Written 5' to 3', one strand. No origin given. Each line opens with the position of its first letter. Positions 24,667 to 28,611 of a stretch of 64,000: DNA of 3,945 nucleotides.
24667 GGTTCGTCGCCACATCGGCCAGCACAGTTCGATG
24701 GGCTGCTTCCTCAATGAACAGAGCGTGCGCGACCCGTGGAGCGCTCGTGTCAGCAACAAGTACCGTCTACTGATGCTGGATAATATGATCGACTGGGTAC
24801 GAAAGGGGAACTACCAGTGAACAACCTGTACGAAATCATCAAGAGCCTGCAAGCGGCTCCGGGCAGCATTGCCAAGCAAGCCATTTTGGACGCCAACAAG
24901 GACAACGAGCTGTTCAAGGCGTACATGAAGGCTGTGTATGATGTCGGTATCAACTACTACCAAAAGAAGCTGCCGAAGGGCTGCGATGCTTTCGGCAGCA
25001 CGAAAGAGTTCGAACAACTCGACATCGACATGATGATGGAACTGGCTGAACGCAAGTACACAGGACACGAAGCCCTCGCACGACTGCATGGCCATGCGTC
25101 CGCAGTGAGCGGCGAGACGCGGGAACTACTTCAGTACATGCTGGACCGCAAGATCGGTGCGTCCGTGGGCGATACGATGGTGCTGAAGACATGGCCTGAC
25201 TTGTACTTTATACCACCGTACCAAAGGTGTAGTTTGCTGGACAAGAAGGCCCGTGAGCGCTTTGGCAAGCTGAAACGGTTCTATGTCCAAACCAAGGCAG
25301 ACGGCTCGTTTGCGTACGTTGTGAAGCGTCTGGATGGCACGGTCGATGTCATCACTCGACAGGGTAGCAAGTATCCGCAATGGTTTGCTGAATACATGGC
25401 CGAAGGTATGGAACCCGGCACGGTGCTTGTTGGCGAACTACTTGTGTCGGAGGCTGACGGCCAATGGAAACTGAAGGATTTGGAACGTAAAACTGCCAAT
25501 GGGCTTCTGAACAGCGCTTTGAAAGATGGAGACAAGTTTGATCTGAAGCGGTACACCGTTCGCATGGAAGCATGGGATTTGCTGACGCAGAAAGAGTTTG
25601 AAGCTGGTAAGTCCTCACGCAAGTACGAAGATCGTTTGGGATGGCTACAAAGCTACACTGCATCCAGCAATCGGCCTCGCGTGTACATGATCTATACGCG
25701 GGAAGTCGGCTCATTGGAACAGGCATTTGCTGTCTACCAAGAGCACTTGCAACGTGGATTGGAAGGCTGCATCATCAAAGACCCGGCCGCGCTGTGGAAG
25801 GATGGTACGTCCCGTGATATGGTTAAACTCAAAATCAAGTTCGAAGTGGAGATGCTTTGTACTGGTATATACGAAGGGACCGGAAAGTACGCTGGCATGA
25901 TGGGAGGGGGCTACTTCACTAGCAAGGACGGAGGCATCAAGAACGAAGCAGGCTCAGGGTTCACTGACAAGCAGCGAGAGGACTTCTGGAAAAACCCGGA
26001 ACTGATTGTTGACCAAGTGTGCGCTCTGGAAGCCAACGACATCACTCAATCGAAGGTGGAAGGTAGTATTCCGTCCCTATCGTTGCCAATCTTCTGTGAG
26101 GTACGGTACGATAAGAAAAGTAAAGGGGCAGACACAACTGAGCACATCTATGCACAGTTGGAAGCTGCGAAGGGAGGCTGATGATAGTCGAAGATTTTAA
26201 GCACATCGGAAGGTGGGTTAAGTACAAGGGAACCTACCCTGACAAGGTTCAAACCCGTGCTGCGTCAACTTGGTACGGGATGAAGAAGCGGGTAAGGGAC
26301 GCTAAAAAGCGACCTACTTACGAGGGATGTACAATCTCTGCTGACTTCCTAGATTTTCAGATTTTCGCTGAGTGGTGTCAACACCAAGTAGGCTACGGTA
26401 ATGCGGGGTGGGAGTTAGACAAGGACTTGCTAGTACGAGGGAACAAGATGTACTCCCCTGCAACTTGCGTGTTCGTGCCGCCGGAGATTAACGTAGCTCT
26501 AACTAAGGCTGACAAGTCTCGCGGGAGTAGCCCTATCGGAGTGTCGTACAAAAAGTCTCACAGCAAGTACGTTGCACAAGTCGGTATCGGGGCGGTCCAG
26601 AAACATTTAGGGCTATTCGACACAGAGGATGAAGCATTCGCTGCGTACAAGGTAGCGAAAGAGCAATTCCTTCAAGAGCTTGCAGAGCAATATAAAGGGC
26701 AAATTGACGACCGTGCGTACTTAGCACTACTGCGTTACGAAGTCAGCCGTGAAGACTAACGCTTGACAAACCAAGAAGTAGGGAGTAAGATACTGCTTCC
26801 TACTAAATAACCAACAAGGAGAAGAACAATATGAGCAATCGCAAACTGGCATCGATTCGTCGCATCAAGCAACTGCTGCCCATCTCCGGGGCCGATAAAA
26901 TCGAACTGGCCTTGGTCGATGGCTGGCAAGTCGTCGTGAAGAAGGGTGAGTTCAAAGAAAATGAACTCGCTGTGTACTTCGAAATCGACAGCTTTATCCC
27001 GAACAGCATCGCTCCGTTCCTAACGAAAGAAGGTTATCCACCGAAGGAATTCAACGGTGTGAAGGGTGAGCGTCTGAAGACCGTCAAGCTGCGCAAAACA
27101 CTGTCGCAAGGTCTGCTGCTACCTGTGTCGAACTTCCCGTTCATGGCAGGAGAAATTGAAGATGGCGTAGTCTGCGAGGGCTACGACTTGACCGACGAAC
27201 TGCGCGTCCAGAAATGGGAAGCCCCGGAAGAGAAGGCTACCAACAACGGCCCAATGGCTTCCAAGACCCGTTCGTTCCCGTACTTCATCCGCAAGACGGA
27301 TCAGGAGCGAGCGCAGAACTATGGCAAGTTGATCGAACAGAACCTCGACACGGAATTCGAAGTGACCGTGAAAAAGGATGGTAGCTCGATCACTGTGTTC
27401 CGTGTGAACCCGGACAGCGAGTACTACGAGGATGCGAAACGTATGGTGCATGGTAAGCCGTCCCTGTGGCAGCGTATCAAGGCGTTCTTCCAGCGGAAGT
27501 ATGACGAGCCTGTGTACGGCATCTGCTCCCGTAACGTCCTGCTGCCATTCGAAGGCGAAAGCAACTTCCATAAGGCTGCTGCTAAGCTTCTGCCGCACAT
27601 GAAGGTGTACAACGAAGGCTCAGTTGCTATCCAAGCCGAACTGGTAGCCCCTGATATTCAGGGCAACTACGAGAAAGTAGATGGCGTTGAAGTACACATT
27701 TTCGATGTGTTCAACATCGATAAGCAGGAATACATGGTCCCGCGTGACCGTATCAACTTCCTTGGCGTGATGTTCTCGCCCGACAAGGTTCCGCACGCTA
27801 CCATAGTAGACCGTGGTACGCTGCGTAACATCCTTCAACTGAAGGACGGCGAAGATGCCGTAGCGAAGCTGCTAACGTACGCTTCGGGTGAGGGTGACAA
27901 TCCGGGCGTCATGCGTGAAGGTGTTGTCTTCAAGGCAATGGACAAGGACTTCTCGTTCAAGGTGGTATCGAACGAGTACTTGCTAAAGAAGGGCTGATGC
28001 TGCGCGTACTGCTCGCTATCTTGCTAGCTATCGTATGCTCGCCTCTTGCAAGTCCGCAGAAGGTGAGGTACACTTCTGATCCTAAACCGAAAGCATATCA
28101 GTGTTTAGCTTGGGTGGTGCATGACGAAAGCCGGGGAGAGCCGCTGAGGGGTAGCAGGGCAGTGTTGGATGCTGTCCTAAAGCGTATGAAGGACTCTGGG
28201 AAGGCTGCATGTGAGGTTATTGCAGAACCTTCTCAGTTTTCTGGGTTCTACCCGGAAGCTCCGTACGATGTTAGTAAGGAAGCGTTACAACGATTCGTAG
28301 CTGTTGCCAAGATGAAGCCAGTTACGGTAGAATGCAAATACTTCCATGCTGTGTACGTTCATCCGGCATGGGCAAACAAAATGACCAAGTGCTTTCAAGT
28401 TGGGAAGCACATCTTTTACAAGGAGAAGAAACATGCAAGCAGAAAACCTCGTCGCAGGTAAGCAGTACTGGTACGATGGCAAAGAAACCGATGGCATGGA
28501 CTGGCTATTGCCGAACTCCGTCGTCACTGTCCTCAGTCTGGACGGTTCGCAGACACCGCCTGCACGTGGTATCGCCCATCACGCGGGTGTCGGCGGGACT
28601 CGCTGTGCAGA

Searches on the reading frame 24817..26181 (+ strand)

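Call 17: search_protein_families(library=pfam, max_evalue=0.001, proteins=[window:24817-26181:+])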
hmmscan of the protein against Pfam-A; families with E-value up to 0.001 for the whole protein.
window:24817-26181:+ (454 aa): 2 families
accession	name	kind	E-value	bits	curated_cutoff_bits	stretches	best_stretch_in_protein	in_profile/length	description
PF01068.26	DNA_ligase_A_M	-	5.3e-12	46.3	26.2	1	149-339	14-204/204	ATP dependent DNA ligase domain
PF14743.12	DNA_ligase_OB_2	-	8.5e-07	29.3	28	1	353-414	1-56/66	DNA ligase OB-like domain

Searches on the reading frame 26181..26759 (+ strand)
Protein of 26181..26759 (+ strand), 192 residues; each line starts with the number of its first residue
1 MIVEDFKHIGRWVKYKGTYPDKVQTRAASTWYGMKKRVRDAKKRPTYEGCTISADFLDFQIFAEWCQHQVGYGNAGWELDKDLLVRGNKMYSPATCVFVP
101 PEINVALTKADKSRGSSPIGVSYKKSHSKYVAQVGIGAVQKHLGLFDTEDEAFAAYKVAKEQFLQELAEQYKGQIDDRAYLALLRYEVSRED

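Call 95: search_protein_families(library=pfam, max_evalue=0.001, proteins=[window:26181-26759:+])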
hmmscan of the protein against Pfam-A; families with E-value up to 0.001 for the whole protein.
window:26181-26759:+ (192 aa): 1 family
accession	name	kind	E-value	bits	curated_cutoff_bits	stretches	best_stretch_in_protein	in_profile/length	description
PF00847.26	AP2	-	6e-05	23.7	33.3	1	118-163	3-51/54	AP2 domain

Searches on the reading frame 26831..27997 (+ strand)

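Call 17: search_protein_families(library=pfam, max_evalue=0.001, proteins=[window:26831-27997:+])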
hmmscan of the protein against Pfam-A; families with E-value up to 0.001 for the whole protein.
window:26831-27997:+ (388 aa): 2 families
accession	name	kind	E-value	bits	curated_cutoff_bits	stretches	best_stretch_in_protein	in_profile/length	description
PF21189.3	PHA02142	-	1.5e-29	102.7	27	1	6-99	1-92/92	PHA02142 OB-fold domain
PF09414.15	RNA_ligase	-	8.1e-15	55.8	27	1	175-379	2-171/171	RNA ligase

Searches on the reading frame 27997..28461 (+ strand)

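Call 95: search_protein_families(library=pfam, max_evalue=0.001, proteins=[window:27997-28461:+])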
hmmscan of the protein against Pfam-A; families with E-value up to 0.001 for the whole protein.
window:27997-28461:+ (154 aa): 1 family
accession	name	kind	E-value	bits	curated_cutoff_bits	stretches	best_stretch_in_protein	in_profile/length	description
PF07486.17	Hydrolase_2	-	8.2e-12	46.1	27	1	47-141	1-100/100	Cell Wall Hydrolase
